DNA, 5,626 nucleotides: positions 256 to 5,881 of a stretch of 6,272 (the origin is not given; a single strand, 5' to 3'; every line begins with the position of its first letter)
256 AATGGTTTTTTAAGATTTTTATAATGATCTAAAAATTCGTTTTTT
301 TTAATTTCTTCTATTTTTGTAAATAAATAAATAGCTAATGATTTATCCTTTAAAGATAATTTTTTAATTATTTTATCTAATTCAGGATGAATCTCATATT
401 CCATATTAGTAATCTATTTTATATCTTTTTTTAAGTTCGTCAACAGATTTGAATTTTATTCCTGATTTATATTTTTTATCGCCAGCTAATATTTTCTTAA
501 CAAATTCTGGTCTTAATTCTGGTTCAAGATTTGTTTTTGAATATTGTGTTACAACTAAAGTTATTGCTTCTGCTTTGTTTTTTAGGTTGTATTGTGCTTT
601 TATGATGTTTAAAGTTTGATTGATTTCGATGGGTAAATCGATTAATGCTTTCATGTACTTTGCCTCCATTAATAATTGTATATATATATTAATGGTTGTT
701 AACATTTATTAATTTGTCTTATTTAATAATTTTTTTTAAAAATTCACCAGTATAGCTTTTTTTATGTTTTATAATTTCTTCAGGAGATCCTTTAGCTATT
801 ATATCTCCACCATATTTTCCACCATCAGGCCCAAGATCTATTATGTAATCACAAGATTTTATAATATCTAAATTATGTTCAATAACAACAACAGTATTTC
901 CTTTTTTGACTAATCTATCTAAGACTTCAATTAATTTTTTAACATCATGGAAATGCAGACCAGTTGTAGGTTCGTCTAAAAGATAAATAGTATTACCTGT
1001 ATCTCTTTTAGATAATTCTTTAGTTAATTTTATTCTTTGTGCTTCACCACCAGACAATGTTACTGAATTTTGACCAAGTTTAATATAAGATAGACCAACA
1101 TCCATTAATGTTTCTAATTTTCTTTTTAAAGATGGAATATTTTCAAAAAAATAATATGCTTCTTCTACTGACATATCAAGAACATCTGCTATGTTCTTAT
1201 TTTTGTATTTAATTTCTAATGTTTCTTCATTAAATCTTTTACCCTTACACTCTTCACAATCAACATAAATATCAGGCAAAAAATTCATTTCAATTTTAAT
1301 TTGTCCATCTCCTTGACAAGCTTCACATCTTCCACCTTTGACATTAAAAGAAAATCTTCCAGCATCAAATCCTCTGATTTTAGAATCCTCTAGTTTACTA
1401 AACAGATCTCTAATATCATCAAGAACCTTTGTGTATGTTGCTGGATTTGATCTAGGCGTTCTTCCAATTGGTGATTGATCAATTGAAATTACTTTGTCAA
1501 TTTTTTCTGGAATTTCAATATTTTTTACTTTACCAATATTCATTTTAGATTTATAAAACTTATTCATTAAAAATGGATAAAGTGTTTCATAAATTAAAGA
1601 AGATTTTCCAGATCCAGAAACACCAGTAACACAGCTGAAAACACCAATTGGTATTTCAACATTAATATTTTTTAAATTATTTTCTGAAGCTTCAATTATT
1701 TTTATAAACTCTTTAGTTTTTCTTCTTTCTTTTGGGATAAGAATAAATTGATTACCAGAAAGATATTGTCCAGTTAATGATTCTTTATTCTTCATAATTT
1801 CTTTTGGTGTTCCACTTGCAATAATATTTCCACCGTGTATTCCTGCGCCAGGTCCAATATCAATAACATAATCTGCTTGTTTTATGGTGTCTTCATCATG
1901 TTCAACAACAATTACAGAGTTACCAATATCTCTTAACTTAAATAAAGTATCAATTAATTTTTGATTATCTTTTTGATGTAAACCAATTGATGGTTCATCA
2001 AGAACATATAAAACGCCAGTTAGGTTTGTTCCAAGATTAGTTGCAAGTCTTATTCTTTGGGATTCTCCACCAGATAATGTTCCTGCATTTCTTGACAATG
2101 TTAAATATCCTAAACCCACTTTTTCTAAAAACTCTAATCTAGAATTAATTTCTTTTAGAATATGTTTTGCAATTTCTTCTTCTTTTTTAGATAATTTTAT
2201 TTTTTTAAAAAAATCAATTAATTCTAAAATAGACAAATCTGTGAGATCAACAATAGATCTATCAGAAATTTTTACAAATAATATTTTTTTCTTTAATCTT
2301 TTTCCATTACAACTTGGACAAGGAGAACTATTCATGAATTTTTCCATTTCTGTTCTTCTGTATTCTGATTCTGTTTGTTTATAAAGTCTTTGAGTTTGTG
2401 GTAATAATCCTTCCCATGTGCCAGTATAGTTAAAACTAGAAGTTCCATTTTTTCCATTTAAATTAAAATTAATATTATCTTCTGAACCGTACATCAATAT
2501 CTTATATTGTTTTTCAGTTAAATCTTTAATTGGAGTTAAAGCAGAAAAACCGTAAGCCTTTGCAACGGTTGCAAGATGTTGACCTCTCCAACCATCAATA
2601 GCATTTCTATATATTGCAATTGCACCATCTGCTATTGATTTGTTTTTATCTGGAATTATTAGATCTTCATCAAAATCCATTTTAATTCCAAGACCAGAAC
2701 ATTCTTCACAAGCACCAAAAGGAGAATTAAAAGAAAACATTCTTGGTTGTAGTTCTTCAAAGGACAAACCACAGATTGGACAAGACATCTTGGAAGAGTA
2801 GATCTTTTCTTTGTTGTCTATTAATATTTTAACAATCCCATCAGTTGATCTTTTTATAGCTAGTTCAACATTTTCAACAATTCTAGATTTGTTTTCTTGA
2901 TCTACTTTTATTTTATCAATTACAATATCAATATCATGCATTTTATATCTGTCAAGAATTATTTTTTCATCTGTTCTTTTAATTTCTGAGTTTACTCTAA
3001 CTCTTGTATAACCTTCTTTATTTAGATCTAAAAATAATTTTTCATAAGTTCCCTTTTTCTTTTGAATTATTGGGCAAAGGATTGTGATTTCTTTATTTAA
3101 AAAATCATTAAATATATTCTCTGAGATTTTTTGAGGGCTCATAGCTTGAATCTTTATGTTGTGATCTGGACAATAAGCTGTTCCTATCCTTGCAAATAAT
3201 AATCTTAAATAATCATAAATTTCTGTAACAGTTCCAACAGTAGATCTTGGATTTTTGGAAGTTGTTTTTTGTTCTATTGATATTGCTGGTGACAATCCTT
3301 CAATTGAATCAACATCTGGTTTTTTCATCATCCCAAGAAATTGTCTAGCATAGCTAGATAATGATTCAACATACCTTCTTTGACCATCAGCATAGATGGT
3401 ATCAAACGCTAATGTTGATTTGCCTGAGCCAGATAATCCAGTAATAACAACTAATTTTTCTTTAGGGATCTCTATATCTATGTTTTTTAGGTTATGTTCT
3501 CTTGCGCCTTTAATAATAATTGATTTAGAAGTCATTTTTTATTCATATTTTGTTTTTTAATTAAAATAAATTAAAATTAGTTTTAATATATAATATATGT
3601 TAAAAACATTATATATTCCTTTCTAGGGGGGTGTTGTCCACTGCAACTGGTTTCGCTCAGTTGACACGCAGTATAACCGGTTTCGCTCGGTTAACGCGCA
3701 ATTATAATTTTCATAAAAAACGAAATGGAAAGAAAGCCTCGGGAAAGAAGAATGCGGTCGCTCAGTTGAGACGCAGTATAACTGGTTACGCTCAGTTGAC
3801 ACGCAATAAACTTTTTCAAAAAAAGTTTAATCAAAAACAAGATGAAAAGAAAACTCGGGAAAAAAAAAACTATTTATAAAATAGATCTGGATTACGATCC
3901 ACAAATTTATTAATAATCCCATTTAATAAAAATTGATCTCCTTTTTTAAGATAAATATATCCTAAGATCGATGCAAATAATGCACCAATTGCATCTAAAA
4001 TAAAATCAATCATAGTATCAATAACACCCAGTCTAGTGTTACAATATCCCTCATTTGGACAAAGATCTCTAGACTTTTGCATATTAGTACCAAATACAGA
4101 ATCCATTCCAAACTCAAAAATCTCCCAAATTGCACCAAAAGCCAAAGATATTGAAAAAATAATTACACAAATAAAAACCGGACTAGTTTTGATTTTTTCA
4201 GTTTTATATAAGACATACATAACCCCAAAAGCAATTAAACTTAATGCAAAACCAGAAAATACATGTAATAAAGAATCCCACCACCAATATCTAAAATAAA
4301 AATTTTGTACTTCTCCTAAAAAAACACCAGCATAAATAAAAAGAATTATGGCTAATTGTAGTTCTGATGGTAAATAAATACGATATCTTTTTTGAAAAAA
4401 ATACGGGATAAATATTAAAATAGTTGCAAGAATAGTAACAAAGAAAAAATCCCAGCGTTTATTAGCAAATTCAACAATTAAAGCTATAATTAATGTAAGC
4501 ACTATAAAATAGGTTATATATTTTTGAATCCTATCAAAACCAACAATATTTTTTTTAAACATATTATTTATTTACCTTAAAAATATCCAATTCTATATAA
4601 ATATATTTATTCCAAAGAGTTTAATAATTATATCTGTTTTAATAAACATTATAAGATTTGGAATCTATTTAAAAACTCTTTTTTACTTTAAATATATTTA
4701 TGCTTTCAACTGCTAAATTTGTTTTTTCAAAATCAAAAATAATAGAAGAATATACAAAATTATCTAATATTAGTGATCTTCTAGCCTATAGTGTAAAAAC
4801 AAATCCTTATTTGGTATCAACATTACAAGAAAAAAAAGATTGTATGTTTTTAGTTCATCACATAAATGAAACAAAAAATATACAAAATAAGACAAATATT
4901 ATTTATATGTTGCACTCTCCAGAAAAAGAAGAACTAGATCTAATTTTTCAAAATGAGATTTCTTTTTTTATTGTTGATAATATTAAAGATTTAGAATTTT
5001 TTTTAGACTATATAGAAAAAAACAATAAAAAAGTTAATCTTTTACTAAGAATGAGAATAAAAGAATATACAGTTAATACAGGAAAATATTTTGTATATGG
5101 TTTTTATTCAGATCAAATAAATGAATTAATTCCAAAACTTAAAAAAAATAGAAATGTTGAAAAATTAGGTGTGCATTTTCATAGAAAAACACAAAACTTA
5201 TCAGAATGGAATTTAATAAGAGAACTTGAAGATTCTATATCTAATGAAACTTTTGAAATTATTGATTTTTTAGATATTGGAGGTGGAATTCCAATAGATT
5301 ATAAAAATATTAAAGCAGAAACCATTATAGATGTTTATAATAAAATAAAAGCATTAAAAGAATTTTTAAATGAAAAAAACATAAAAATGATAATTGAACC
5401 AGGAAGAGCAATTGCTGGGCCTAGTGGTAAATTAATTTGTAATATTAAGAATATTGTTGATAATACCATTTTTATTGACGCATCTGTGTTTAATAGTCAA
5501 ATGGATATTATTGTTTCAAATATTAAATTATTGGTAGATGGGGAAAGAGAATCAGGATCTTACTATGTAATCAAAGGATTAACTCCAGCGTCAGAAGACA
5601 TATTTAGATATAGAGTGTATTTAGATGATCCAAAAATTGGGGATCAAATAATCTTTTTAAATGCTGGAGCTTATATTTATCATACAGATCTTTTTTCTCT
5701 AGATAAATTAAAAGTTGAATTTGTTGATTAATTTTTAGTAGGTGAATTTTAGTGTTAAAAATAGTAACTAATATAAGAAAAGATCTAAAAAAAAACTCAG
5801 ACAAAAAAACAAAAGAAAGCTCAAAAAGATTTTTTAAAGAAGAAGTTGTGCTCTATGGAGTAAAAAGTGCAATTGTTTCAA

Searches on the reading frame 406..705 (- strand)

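Call 8: search_protein_families(library=pfam, proteins=[window:406-705:-], max_evalue=0.01)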
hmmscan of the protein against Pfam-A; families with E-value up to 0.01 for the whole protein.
window:406-705:- (99 aa): 1 family
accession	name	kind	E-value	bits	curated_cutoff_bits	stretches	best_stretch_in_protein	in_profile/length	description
PF10884.14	DUF2683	-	2e-08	34.8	27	1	31-93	4-66/66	Protein of unknown function (DUF2683)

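Call 12: search_protein_families(library=ncbifam, proteins=[window:406-705:-], max_evalue=0.001)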
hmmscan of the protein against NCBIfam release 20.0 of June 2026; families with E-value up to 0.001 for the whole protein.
window:406-705:- (99 aa): 0 families

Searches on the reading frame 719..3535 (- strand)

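Call 8: search_protein_families(library=pfam, proteins=[window:719-3535:-], max_evalue=0.01)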
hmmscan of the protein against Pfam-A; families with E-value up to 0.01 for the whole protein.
window:719-3535:- (938 aa): 18 families
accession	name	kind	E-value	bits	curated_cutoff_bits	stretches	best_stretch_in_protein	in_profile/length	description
PF17755.6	UvrA_DNA-bind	-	1.3e-30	106.4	23.2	1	289-399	1-110/110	UvrA DNA-binding domain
PF17760.6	UvrA_inter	-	6e-29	100.6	23.3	1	133-238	2-106/109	UvrA interaction domain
PF00005.33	ABC_tran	-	9.7e-19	68.8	25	2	16-43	1-28/137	ABC transporter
PF02463.25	SMC_N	-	1.1e-10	41.8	40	1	184-560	91-211/220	RecF/RecN/SMC N terminal domain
PF13555.12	AAA_29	-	5.1e-07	29.8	27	0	19-42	15-38/61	P-loop containing region of AAA domain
PF13304.12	AAA_21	-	4e-06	27.5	27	0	837-884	248-295/304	AAA domain, putative AbiEii toxin, Type IV TA system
PF20703.3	nSTAND1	-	7.9e-06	26.2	27.1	0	633-657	35-59/379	Novel STAND NTPase 1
PF00684.25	DnaJ_CXXCXGXG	-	6.1e-05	23.6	32.7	0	736-766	17-50/65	DnaJ central domain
PF13191.12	AAA_16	-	6.3e-05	24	32.6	0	26-66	24-63/167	AAA ATPase domain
PF03193.22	RsgA_GTPase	-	0.00033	21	30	0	8-43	89-123/174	RsgA GTPase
PF20720.3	nSTAND3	-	0.00051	20.2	27.2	0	25-48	16-39/155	Novel STAND NTPase 3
PF12399.14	BCA_ABC_TP_C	-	0.0011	18.9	25.5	0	571-584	2-15/27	Branched-chain amino acid ATP-binding cassette transporter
PF13481.12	AAA_25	-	0.0028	17.7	27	0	23-46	30-53/195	AAA domain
PF13401.12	AAA_22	-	0.0048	17.7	27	0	26-43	5-22/130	AAA domain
PF25199.1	nSTAND_NTPase5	-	0.0072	16.6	34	0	25-42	40-57/145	Novel STAND NTPase 5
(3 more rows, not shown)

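Call 12: search_protein_families(library=ncbifam, proteins=[window:719-3535:-], max_evalue=0.001)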
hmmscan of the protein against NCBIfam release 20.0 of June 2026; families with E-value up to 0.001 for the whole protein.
window:719-3535:- (938 aa): 171 families (the best 25 are shown)
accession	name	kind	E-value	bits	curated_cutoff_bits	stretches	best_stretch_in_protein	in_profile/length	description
NF001503.0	PRK00349.1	equivalog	0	1480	1147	1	3-937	3-941/943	excinuclease ABC subunit UvrA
TIGR00630.1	uvra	equivalog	0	1421.7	729.8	1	6-922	2-924/924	excinuclease ABC subunit UvrA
NF001885.0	PRK00635.1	equivalog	3.3e-225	750.6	3054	1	1-931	1-913/1809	excinuclease ABC subunit A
TIGR04521.1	ECF_ATPase_2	equivalog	2.9e-38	131.6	330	2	467-596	125-248/279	energy-coupling factor transporter ATPase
TIGR03608.1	L_ocin_972_ABC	subfamily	7.1e-38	130.1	254.85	2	802-901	111-206/206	putative bacteriocin export ABC transporter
TIGR02857.1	CydD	equivalog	2.8e-36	125.6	435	2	818-901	450-529/529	thiol reductant ABC exporter subunit CydD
NF040873.1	AztA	equivalog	2.4e-34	118.6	220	2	810-899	104-189/191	zinc ABC transporter ATP-binding protein AztA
TIGR04520.1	ECF_ATPase_1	equivalog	5.9e-34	117.7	315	3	462-594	112-237/269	energy-coupling factor transporter ATPase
TIGR02673.1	FtsE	equivalog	6.1e-31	107.8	264.85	2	805-895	117-203/214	cell division ATP-binding protein FtsE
NF010068.0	PRK13548.1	equivalog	5.4e-30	104.4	261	2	822-925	133-234/261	heme ABC transporter ATP-binding protein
TIGR00972.1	3a0107s01c2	equivalog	2.9e-29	102.1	343.2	2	819-933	137-243/248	phosphate ABC transporter ATP-binding protein PstB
NF010155.0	PRK13634.1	equivalog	8.8e-29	100.7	413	2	468-593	127-246/290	energy-coupling factor ABC transporter ATP-binding protein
TIGR02315.1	ABC_phnC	equivalog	2.6e-28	99.1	266.1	3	804-901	124-219/243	phosphonate ABC transporter ATP-binding protein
NF008409.0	PRK11231.1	equivalog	8.5e-28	97.4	375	2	825-924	137-228/255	Fe(3+) dicitrate ABC transporter ATP-binding protein FecE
NF002981.0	PRK03695.1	equivalog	5.8e-27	94.6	281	2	440-584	88-228/253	vitamin B12 ABC transporter ATP-binding protein BtuD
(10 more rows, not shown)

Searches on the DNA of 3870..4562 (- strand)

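Call 66: search_with_rna_model(model_id=R1, sources=[L120, L122, L123, L124, L125, L126, L128, L130, L131, L133, L136, L036, L071, L080, L001, L003, L088, L103, L112, L040, L016], max_evalue=1)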
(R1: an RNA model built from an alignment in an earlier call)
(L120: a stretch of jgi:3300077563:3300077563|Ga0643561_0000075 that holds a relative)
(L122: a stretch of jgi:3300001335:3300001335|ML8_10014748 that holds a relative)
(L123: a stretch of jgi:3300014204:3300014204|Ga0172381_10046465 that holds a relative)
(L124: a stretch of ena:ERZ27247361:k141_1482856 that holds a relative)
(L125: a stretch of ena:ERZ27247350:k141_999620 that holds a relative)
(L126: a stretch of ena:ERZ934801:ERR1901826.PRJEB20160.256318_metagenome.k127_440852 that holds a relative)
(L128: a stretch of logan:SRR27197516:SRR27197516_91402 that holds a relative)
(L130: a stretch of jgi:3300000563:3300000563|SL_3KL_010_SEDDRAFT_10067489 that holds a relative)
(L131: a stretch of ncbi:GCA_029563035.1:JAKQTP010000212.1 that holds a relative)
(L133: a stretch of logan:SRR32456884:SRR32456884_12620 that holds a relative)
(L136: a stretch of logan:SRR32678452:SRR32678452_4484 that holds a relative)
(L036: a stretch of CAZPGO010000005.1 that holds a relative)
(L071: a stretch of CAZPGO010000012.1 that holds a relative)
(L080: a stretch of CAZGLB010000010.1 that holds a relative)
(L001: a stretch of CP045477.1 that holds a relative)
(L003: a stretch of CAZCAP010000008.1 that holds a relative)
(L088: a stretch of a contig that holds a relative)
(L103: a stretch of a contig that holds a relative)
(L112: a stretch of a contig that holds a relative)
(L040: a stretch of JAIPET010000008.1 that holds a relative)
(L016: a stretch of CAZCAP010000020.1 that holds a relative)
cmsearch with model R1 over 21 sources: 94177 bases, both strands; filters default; matches with E-value up to 1: 22.
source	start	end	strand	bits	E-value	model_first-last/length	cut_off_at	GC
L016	2840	2871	-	48.9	7.3e-13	1-32/32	no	0.44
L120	3305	3336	-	48.9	7.3e-13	1-32/32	no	0.47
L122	3305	3336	-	48.9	7.3e-13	1-32/32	no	0.47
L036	3891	3922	+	48.9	7.3e-13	1-32/32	no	0.47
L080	1557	1588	-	48.7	8.6e-13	1-32/32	no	0.56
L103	35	66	+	48.3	1.1e-12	1-32/32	no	0.53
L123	3267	3298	-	46.4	4.2e-12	1-32/32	no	0.47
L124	1877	1908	-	46.4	4.2e-12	1-32/32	no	0.47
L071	2249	2280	-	46.3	4.6e-12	1-32/32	no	0.47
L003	1764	1795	-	45.3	9.7e-12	1-32/32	no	0.53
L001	4312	4343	+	45.1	1.1e-11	1-32/32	no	0.56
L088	126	157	+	45.1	1.1e-11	1-32/32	no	0.53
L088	4413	4444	+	45.1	1.1e-11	1-32/32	no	0.53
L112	1091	1122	+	45.1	1.1e-11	1-32/32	no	0.53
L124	1968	1999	-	45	1.1e-11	1-32/32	no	0.53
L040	3421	3452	+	42.9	5.2e-11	1-32/32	no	0.5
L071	2165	2196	-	42.1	9.2e-11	1-32/32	no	0.47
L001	4349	4380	+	25.9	8e-06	1-32/32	no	0.44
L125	2218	2250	-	24.4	2.3e-05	1-32/32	no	0.52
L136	2238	2292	-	15.3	0.014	1-32/32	no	0.55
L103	97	128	+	14.6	0.023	1-32/32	no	0.41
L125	2156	2188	-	14.5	0.025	1-32/32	no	0.42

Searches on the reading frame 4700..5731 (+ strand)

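Call 8: search_protein_families(library=pfam, proteins=[window:4700-5731:+], max_evalue=0.01)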
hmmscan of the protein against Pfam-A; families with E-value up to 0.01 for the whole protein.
window:4700-5731:+ (343 aa): 2 families
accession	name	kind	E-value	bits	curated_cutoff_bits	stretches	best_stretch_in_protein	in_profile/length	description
PF02784.22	Orn_Arg_deC_N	-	1e-13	51.7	23.4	1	65-239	62-246/247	Pyridoxal-dependent decarboxylase, pyridoxal binding domain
PF00278.28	Orn_DAP_Arg_deC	-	0.0028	18.3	23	1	241-323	6-95/95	Pyridoxal-dependent decarboxylase, C-terminal sheet domain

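Call 12: search_protein_families(library=ncbifam, proteins=[window:4700-5731:+], max_evalue=0.001)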
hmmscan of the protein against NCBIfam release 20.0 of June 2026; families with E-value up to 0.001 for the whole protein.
window:4700-5731:+ (343 aa): 6 families
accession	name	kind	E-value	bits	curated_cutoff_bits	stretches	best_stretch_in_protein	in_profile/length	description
TIGR01048.1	lysA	equivalog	1.2e-23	83.3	297.9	1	7-327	28-378/417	diaminopimelate decarboxylase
NF006515.0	PRK08961.1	equivalog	2.3e-12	45.7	802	1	5-325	504-840/861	bifunctional aspartate kinase/diaminopimelate decarboxylase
TIGR01047.1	nspC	equivalog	1.7e-11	43.2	409.05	1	92-325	97-340/380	carboxynorspermidine decarboxylase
TIGR03099.1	dCO2ase_PEP1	hypoth_equivalog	4.2e-10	39.3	478.45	1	6-251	27-292/398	pyridoxal-dependent decarboxylase, exosortase A system-associated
NF003763.0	PRK05354.1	equivalog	8.2e-07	27.9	369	1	89-255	174-362/636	biosynthetic arginine decarboxylase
TIGR01273.1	speA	equivalog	9.1e-06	24.4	624.1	1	89-258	166-357/624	arginine decarboxylase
